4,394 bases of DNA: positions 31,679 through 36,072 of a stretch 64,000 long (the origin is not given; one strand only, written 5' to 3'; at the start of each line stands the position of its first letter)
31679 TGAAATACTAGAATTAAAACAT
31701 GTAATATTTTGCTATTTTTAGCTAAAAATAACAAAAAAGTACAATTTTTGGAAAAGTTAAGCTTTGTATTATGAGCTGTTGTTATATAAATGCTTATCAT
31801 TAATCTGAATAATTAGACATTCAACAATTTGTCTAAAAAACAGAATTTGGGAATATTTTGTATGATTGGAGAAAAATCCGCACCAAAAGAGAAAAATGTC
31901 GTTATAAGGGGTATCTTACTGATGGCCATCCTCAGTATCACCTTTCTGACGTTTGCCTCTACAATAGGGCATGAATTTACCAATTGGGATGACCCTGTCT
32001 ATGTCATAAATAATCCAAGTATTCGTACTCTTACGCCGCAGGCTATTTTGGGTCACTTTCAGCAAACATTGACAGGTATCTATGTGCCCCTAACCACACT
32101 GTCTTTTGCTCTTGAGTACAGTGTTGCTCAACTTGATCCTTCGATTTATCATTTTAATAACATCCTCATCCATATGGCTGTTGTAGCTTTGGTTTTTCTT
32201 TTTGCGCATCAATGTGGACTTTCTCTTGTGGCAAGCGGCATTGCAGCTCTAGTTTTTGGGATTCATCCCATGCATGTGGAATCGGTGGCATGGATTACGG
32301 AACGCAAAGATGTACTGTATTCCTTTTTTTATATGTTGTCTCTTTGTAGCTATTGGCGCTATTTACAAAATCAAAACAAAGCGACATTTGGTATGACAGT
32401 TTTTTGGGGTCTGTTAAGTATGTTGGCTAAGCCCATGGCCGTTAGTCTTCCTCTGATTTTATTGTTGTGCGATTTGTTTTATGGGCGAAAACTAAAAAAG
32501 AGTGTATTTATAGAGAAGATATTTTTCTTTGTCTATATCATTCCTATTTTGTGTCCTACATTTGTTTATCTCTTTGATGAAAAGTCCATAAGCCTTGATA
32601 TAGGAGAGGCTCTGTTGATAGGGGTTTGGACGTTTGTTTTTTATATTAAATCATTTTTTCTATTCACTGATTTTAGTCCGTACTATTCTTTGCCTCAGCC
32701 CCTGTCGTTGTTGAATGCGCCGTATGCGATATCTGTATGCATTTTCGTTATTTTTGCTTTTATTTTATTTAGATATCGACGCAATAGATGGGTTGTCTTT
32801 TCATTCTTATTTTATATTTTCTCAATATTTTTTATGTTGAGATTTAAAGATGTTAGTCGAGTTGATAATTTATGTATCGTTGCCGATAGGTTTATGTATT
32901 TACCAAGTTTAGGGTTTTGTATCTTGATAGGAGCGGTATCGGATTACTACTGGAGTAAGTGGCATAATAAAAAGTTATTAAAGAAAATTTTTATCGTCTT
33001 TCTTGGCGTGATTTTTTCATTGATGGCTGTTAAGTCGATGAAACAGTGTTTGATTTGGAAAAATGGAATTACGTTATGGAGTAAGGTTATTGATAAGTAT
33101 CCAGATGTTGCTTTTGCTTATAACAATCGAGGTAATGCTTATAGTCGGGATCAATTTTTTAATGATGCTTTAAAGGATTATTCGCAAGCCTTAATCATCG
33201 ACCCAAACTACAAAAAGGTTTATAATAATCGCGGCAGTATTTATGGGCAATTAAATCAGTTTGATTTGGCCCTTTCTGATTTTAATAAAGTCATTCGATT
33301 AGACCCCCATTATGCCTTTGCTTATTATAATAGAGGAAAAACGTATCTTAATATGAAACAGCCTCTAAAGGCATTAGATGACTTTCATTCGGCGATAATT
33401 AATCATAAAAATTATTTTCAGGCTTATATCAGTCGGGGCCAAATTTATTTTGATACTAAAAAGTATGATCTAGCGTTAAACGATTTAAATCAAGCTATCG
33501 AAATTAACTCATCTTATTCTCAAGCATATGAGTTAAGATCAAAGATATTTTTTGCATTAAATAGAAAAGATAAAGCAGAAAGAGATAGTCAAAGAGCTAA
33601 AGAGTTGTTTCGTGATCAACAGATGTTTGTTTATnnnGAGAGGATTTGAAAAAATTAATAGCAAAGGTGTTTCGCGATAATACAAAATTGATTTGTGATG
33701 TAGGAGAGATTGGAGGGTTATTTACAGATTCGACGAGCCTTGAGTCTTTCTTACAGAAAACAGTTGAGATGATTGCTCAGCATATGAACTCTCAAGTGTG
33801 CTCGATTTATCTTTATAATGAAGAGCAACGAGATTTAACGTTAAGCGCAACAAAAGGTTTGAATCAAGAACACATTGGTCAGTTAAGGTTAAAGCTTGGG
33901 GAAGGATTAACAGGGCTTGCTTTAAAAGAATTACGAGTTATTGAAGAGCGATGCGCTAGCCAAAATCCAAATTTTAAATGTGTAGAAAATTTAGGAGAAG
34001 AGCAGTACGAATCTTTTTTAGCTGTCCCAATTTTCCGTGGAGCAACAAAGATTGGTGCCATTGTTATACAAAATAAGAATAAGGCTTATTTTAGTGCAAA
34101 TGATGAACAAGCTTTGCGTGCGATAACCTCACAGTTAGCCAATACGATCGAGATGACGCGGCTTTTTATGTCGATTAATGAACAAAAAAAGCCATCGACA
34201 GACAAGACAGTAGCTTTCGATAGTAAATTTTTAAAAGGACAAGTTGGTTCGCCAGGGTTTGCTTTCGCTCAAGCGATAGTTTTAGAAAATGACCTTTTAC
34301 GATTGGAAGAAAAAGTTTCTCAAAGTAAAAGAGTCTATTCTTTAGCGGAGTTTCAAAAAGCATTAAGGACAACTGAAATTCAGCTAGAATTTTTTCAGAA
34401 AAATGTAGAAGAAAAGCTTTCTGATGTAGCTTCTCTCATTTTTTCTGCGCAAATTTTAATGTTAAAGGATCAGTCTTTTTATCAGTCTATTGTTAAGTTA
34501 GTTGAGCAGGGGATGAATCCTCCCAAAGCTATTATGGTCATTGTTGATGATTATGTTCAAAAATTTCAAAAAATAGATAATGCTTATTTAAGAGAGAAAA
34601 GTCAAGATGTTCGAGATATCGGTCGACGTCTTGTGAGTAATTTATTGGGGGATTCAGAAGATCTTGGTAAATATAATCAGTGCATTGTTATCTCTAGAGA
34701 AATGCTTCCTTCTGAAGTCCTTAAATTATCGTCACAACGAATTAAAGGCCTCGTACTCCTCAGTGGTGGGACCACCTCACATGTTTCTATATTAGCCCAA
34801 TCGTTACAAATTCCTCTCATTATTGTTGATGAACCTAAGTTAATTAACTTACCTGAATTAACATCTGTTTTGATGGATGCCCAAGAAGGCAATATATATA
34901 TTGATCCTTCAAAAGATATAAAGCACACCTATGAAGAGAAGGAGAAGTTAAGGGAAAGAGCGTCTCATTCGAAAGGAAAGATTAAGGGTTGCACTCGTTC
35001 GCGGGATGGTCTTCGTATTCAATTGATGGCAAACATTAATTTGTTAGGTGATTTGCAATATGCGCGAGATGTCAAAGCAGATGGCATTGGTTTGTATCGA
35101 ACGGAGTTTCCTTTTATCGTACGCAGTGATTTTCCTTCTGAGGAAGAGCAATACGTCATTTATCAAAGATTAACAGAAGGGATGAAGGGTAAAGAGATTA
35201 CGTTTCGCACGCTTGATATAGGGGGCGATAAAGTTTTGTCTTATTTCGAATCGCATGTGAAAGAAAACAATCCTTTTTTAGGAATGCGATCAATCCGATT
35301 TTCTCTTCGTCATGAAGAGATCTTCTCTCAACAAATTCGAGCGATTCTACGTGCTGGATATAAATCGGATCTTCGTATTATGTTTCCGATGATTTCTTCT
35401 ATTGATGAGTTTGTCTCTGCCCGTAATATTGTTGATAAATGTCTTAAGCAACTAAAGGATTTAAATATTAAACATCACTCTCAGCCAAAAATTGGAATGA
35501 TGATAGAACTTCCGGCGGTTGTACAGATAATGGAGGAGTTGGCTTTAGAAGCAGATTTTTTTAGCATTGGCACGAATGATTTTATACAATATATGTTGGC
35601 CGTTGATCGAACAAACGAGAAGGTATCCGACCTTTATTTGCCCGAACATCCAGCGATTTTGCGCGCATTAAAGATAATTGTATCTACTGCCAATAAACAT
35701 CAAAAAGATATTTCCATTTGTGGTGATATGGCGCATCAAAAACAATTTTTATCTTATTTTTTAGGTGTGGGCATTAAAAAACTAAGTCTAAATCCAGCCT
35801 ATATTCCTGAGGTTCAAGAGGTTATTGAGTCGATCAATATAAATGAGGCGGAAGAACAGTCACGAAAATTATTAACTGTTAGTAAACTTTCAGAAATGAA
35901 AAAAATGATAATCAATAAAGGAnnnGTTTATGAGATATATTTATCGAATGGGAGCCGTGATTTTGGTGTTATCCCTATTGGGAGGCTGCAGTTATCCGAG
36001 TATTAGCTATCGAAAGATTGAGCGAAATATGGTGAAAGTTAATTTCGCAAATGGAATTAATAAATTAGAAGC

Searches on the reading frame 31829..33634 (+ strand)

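Call 9: search_protein_families(library=pfam, proteins=[window:31829-33634:+], max_evalue=0.001)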
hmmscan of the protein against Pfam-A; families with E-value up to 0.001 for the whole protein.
window:31829-33634:+ (602 aa): 14 families
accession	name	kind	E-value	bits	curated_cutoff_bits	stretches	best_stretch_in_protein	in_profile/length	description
PF00515.34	TPR_1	-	1.5e-30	104.1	27.8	4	463-495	2-34/34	Tetratricopeptide repeat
PF07719.23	TPR_2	-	3.5e-25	86.4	27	3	428-461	1-34/34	Tetratricopeptide repeat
PF13414.12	TPR_11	-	4.1e-22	78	26.8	3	469-509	1-41/42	TPR repeat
PF13181.12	TPR_8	-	1.7e-18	65.6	25.7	2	463-494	2-33/34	Tetratricopeptide repeat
PF13431.12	TPR_17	-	1.3e-17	63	24.4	1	485-516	2-33/34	Tetratricopeptide repeat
PF13424.12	TPR_12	-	1.9e-13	50.8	30.1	1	426-492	1-75/77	Tetratricopeptide repeat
PF13432.12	TPR_16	-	2.9e-11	44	32.7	0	500-561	1-61/65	Tetratricopeptide repeat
PF13371.12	TPR_9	-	1e-09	38.7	35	1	437-494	4-61/73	Tetratricopeptide repeat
PF13174.12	TPR_6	-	2.2e-06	28.4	26.3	0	498-526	2-30/33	Tetratricopeptide repeat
PF25063.1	ARM_TT21_C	-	7.2e-06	26.4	35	1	474-573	33-138/209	Tetratricopeptide repeat protein 21 C-terminal ARM domain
PF14559.12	TPR_19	-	8.6e-06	26.4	25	0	542-585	3-46/68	Tetratricopeptide repeat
PF13374.12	TPR_10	-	7.6e-05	23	27.5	0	430-457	4-31/42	Tetratricopeptide repeat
PF13428.12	TPR_14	-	0.00012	22.8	23.5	0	531-570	2-41/44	Tetratricopeptide repeat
PF25575.1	TPR_BSK1_C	-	0.00065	20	42.2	0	432-500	46-115/118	Serine/threonine-protein kinase BSK1-like, TPR repeats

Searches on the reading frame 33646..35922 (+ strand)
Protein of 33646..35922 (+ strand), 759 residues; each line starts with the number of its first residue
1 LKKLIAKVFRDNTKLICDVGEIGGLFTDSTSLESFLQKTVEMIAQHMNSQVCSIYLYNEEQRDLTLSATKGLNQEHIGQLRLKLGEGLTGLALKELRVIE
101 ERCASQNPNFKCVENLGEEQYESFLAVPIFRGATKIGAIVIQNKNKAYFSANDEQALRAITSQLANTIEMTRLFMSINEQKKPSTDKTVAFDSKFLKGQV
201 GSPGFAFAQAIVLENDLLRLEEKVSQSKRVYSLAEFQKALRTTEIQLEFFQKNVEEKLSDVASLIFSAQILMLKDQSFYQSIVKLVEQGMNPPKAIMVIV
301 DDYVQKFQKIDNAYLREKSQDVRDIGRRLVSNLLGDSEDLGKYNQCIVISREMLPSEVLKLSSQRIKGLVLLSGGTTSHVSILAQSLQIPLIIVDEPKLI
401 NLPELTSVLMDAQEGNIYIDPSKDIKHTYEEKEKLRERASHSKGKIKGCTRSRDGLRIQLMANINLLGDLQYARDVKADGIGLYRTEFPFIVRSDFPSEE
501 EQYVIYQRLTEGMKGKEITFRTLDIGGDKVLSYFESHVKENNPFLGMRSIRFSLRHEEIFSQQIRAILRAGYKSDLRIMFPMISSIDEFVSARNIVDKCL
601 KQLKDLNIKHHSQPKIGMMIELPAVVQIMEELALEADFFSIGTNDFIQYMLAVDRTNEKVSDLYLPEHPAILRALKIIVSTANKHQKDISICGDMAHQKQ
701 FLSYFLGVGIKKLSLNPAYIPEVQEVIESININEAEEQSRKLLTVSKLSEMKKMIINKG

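Call 9: search_protein_families(library=pfam, proteins=[window:33646-35922:+], max_evalue=0.001)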
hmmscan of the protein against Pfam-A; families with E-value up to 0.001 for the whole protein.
window:33646-35922:+ (759 aa): 6 families
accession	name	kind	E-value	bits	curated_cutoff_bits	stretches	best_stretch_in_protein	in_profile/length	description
PF02896.24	PEP-utilizers_C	-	1.3e-94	317.2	22.8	1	451-731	13-292/293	PEP-utilising enzyme, PEP-binding domain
PF05524.18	PEP-utilisers_N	-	1.4e-19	70.9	24.4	1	197-317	1-120/121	PEP-utilising enzyme, N-terminal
PF13185.12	GAF_2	-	2.5e-16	60.5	28.6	1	30-169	2-136/136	GAF domain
PF01590.32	GAF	-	1.4e-13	52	22.4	1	32-168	2-133/133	GAF domain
PF00391.29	PEP-utilizers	-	4.5e-11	42.6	23.1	1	345-415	4-72/72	PEP-utilising enzyme, mobile domain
PF13492.12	GAF_3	-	1e-10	42.6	27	1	31-169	1-128/129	GAF domain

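Call 13: find_encoding_contigs(protein=window:33646-35922:+, flank=2000, max_places=4)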
Protein window:33646-35922:+ (759 aa): no gene with exactly this product is on record in the collection.
